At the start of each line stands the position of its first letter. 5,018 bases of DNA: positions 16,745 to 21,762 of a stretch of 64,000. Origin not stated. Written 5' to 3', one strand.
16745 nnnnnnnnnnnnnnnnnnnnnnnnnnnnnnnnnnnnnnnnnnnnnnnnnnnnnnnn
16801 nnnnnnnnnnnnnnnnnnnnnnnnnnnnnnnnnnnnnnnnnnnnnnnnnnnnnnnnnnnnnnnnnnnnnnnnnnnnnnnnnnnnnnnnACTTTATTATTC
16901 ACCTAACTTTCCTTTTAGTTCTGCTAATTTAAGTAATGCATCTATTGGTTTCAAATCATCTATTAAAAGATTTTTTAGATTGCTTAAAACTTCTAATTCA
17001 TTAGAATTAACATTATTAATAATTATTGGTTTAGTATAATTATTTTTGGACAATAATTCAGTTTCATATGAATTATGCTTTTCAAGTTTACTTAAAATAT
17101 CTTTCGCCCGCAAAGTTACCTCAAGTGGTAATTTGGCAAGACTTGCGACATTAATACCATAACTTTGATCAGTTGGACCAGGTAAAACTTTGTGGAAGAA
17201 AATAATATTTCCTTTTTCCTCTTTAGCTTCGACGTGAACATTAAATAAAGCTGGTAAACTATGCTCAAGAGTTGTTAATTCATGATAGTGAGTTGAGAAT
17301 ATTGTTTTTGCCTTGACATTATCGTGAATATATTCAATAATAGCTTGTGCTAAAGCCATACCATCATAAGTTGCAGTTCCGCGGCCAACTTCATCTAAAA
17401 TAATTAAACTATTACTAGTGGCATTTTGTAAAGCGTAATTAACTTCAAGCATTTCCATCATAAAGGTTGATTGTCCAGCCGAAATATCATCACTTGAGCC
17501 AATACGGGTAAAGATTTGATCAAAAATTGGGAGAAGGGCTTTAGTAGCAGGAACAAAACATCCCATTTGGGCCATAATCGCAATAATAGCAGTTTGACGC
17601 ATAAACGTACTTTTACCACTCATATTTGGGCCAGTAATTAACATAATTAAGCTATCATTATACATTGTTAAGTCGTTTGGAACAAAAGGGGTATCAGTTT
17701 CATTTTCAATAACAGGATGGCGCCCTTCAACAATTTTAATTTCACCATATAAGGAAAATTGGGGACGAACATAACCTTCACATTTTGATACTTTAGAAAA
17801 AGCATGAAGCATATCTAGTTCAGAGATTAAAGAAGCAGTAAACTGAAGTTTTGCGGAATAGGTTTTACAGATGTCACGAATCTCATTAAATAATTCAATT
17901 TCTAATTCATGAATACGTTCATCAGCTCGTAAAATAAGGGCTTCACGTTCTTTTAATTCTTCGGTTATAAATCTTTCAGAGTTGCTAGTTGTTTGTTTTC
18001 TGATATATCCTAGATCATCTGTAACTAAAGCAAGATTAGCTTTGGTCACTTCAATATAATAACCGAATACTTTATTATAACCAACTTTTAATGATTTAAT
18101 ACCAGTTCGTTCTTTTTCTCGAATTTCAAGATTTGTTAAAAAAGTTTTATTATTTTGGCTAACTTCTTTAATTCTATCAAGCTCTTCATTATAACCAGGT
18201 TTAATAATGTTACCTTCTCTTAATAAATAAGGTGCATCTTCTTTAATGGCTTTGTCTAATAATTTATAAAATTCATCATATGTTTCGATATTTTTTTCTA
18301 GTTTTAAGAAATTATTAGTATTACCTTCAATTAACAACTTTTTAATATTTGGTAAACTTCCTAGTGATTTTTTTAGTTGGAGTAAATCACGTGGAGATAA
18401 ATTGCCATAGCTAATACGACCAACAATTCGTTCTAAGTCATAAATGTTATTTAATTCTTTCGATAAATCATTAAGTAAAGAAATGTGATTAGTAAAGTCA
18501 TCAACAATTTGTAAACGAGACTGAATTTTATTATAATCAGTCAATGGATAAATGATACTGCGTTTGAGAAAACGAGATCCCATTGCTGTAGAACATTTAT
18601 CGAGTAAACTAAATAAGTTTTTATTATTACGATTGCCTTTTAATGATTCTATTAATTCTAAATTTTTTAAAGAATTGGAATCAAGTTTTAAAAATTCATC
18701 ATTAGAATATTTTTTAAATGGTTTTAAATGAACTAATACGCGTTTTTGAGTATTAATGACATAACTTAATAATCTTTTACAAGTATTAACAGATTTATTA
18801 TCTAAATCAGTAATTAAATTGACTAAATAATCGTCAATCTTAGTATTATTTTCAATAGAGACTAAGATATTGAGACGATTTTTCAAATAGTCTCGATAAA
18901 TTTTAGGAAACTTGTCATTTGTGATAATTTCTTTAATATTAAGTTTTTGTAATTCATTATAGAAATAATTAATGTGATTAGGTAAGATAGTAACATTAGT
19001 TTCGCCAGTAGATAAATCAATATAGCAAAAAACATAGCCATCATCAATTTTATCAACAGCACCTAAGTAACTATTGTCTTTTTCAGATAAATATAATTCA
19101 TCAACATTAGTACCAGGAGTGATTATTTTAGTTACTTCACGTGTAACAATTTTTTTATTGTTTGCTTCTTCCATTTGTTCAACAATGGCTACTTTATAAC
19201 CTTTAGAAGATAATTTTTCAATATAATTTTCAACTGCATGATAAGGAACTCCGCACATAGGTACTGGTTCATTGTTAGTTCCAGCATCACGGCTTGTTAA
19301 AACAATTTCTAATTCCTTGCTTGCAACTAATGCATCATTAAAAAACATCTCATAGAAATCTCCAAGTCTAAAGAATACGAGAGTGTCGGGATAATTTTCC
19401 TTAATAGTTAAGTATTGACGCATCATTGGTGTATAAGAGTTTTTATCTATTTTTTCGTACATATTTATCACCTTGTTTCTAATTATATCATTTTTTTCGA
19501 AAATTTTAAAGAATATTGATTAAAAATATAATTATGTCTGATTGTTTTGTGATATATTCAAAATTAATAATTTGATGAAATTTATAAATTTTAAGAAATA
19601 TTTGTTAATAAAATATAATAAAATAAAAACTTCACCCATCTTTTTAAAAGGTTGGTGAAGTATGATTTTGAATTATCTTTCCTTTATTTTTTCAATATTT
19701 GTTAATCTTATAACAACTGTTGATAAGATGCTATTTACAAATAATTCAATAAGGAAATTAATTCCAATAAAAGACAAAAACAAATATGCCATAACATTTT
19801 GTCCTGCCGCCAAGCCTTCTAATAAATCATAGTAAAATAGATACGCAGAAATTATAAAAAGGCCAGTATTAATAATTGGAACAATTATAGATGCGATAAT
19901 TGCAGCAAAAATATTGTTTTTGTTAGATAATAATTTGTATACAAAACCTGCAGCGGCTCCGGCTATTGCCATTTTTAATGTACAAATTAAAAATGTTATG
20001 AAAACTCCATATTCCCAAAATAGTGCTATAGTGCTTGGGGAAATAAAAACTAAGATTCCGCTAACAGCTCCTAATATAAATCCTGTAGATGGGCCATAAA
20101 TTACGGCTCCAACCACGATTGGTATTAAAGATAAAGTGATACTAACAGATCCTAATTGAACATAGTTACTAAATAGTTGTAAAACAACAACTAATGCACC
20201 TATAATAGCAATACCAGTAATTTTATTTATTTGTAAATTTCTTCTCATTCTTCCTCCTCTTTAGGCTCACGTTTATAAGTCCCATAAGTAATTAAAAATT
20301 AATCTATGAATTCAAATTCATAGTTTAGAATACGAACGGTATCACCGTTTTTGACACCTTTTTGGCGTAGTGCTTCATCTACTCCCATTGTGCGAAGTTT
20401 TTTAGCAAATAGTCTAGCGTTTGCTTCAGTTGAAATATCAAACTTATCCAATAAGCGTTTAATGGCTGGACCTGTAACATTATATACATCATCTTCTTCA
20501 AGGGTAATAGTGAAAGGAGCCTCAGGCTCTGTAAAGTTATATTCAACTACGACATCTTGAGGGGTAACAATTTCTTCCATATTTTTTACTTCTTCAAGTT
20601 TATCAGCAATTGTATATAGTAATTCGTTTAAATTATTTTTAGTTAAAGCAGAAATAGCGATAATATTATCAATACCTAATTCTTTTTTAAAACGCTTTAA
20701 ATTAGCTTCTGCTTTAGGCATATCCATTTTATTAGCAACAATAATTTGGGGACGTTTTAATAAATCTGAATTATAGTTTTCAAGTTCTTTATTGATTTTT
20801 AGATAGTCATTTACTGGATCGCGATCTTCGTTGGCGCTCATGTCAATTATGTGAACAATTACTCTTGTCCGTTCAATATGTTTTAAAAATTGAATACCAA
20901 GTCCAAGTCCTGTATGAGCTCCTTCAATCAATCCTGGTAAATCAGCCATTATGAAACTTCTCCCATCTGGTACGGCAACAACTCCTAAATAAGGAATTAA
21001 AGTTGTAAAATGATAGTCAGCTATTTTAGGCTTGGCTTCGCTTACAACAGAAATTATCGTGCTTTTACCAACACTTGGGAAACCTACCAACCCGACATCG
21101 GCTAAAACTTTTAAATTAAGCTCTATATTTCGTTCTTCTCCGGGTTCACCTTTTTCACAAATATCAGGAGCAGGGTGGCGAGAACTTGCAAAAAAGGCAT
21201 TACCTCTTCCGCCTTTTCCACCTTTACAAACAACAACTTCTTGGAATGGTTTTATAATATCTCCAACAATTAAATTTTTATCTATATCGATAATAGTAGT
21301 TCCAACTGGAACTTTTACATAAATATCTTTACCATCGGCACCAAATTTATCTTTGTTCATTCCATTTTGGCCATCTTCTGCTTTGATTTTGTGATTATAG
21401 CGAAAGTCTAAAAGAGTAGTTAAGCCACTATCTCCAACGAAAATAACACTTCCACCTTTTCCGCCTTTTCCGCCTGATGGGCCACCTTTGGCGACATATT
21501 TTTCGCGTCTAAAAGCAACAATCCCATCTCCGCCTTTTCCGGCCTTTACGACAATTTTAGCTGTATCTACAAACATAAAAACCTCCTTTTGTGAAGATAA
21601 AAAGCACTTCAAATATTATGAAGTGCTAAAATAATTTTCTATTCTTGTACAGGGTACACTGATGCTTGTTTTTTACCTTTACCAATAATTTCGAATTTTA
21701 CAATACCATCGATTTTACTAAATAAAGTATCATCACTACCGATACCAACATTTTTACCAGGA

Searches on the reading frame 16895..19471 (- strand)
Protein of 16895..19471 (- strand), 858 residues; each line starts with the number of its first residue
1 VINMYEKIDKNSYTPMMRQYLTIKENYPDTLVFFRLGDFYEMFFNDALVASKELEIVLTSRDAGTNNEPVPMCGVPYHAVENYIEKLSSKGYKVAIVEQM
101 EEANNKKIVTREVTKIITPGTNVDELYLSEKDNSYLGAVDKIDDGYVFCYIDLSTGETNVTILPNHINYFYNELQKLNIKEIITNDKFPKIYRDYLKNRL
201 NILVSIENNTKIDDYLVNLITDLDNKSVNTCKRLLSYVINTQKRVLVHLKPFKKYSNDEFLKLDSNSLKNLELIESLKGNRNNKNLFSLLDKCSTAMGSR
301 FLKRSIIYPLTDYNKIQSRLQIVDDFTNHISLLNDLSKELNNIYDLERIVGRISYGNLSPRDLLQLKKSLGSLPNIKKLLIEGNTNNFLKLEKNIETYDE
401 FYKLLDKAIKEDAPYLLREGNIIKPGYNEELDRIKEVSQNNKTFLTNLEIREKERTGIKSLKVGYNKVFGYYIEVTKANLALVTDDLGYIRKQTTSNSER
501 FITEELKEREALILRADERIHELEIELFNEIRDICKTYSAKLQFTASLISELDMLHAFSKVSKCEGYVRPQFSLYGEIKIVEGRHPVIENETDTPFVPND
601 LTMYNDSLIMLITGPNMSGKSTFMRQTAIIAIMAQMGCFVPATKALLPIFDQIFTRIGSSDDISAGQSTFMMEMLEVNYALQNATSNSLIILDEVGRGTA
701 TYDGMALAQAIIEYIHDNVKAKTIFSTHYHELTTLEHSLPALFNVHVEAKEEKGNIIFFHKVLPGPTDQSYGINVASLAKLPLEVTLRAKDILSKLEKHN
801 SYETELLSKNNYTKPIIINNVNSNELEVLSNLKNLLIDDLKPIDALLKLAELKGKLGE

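Call 34: search_protein_families(library=pfam, proteins=[window:16895-19471:-], max_evalue=0.000001)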
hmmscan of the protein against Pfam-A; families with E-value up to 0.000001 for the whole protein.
window:16895-19471:- (858 aa): 5 families
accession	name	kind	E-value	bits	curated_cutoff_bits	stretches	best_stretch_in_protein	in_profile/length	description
PF00488.27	MutS_V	-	3.6e-83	278.6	30.2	1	610-797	1-188/188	MutS domain V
PF05192.23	MutS_III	-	1.3e-46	159.9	34.1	1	266-559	1-194/194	MutS domain III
PF01624.25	MutS_I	-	5.8e-45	152.6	20.6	1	14-125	1-112/113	MutS domain I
PF05190.23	MutS_IV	-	1.1e-27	96.5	22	1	426-518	1-91/92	MutS family domain IV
PF05188.22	MutS_II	-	1.8e-11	45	25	1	134-250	1-133/133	MutS domain II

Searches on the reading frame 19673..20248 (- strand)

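Call 34: search_protein_families(library=pfam, proteins=[window:19673-20248:-], max_evalue=0.000001)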
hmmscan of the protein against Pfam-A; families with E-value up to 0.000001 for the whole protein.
window:19673-20248:- (191 aa): 2 families
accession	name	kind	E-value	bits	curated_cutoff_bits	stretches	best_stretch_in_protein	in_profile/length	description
PF12822.12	ECF_trnsprt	-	4.8e-13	49.9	30.7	1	9-179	2-168/169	ECF transporter, substrate-specific component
PF09515.15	Thia_YuaJ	-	2.9e-09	37.7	25.8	1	11-179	2-168/177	Thiamine transporter protein (Thia_YuaJ)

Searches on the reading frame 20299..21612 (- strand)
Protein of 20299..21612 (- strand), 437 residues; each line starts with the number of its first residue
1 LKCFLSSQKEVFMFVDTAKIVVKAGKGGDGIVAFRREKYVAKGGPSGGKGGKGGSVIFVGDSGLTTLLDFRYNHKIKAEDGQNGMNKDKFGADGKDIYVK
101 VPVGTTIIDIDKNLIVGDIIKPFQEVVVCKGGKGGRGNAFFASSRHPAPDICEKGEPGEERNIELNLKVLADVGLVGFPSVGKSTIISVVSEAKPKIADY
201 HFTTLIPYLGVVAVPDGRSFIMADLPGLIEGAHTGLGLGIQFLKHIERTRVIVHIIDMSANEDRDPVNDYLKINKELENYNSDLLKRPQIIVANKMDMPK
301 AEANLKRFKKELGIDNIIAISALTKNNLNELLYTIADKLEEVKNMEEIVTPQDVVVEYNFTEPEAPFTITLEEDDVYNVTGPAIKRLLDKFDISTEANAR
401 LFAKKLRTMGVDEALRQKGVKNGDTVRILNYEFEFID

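Call 34: search_protein_families(library=pfam, proteins=[window:20299-21612:-], max_evalue=0.000001)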
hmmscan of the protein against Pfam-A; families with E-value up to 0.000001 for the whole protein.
window:20299-21612:- (437 aa): 4 families
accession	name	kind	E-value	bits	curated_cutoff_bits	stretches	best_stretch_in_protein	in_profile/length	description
PF01018.28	GTP1_OBG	-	7e-59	198.3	27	1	15-169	1-155/155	GTP1/OBG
PF01926.29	MMR_HSR1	-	2.8e-23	82.6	21.9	1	172-295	1-113/113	50S ribosome-binding GTPase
PF09269.16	DUF1967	-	8.6e-23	80.6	27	1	367-435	1-70/70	Domain of unknown function (DUF1967)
PF02421.24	FeoB_N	-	2.6e-08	34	27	1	173-334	3-155/156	Ferrous iron transport protein B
